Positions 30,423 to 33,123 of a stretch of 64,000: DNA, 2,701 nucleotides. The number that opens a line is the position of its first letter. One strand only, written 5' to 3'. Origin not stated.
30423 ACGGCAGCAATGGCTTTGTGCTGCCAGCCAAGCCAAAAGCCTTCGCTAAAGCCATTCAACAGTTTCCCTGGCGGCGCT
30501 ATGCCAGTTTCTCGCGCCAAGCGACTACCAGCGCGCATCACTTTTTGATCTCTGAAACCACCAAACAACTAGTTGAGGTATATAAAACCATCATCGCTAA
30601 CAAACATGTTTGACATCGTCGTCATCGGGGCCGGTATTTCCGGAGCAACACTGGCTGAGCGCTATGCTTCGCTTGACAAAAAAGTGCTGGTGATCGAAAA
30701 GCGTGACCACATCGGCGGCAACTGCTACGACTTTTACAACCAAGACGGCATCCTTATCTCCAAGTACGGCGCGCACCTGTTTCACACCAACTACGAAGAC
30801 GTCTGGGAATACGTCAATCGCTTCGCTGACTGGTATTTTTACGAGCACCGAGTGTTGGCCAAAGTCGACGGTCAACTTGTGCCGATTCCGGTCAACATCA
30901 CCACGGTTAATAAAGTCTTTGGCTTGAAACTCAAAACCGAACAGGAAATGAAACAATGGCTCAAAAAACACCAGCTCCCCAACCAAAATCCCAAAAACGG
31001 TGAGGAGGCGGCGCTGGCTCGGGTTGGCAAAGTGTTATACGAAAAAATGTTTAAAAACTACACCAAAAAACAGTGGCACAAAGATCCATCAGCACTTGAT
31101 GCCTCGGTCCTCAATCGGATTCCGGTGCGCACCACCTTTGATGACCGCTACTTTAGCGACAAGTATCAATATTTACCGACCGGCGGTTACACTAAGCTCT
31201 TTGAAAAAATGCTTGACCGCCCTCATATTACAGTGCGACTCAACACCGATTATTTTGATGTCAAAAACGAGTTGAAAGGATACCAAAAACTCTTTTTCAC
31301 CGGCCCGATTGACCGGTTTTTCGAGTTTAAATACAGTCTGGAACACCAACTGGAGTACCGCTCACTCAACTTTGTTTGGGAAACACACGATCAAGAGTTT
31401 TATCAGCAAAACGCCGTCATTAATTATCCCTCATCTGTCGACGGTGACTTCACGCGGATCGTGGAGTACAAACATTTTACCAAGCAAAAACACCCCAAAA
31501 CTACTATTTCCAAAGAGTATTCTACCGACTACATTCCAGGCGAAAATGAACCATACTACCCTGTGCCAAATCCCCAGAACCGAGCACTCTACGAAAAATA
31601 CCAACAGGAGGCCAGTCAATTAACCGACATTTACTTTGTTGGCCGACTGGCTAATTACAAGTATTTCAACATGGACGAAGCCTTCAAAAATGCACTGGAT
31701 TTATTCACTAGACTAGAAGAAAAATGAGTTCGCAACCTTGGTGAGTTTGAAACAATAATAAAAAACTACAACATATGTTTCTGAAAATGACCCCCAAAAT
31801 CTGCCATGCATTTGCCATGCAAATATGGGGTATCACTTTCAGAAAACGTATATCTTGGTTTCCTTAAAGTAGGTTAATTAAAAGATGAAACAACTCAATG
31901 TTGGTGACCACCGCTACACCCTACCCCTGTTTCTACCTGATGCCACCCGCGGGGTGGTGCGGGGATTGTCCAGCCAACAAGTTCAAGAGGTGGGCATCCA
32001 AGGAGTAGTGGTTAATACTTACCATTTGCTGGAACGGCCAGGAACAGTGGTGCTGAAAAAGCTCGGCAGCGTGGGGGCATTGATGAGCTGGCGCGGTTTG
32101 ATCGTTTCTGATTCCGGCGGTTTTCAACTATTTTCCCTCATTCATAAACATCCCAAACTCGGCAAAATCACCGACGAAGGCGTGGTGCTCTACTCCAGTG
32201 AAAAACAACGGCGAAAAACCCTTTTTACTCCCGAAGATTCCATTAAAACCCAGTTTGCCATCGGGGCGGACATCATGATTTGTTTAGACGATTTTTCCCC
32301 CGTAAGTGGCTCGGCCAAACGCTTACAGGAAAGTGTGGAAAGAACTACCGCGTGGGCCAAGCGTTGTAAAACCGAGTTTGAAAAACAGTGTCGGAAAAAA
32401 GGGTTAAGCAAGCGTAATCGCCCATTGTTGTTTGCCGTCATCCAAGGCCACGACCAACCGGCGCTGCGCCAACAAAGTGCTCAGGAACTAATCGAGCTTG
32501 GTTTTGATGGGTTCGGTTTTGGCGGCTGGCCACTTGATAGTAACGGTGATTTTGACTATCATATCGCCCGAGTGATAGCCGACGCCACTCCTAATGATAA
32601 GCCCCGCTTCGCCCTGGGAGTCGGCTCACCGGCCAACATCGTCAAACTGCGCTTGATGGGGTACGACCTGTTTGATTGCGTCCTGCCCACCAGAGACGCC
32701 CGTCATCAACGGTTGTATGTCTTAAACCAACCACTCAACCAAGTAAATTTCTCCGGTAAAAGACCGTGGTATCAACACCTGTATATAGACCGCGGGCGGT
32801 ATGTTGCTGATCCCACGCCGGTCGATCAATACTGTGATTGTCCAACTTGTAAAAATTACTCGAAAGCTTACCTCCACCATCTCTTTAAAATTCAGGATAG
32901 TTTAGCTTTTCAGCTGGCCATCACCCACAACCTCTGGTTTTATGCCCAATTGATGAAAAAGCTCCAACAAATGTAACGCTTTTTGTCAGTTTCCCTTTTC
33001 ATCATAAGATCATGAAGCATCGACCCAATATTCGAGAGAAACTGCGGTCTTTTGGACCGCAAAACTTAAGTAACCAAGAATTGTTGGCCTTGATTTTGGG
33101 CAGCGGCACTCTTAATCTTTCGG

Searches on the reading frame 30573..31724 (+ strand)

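Call 79: search_protein_families(library=pfam, proteins=[window:30573-31724:+], max_evalue=0.01)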
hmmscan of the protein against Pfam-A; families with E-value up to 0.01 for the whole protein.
window:30573-31724:+ (384 aa): 10 families
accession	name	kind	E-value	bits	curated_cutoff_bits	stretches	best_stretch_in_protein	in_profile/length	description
PF03275.19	GLF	-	4.2e-77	258.9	26.3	1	158-364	1-203/203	UDP-galactopyranose mutase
PF13450.12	NAD_binding_8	-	5.8e-19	68.6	21.9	1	17-84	1-68/68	NAD(P)-binding Rossmann-like domain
PF01593.30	Amino_oxidase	-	4e-07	30.1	19.8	1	32-84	11-61/443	Flavin containing amine oxidoreductase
PF12831.13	FAD_oxidored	-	2.8e-06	27.3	27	1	14-51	1-38/416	FAD dependent oxidoreductase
PF01266.30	DAO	-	1.4e-05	25.3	27.9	1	14-49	1-37/353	FAD dependent oxidoreductase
PF00070.33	Pyr_redox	-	3.6e-05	24.6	22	1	15-48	2-35/82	Pyridine nucleotide-disulphide oxidoreductase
PF07992.20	Pyr_redox_2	-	0.0003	20.8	26.1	1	14-50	144-179/291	Pyridine nucleotide-disulphide oxidoreductase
PF00890.30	FAD_binding_2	-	0.00059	19.6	20.4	1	14-50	1-37/414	FAD binding domain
PF03486.20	HI0933_like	-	0.0012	18.8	50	1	14-48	2-36/244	HI0933-like protein Rossmann domain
PF01946.23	Thi4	-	0.0017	18.1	26.2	1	13-50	18-56/235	Thi4 family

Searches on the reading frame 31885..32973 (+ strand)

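Call 79: search_protein_families(library=pfam, proteins=[window:31885-32973:+], max_evalue=0.01)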
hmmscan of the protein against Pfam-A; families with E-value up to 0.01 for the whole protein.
window:31885-32973:+ (363 aa): 1 family
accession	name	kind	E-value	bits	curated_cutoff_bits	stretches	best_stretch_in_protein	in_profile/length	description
PF01702.25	TGT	-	8.9e-93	311.6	26.3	1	8-362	12-337/357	Queuine tRNA-ribosyltransferase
